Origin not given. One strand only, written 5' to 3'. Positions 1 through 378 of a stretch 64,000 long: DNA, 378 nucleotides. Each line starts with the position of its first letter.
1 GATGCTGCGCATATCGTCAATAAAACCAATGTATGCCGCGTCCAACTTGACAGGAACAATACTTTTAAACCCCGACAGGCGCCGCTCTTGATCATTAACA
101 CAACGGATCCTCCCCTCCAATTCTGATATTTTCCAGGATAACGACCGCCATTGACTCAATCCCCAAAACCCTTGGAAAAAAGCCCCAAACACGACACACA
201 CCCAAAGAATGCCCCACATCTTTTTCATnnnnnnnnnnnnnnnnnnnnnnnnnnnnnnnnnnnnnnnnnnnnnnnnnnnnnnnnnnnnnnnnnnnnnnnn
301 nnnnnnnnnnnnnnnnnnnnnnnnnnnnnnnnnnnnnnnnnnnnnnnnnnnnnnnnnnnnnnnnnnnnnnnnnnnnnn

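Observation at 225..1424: GspL-like single-chain PilM/PilN-type protein inside a conjugation-type operon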

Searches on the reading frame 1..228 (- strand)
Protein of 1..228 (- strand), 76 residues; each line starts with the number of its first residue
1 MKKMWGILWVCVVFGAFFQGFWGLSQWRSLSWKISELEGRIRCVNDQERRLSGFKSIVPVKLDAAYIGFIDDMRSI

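Call 5: search_protein_families(library=pfam, proteins=[window:1-228:-], max_evalue=1)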
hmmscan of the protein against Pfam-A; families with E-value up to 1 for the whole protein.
window:1-228:- (76 aa): 1 family
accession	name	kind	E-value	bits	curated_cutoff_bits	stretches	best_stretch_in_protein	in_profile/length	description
PF14965.11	BRI3BP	-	0.085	12.8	27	1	3-47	133-177/179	Negative regulator of p53/TP53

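Call 6: search_protein_families(library=ncbifam, proteins=[window:1-228:-], max_evalue=1)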
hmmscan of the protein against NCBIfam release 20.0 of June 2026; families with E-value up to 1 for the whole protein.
window:1-228:- (76 aa): 0 families
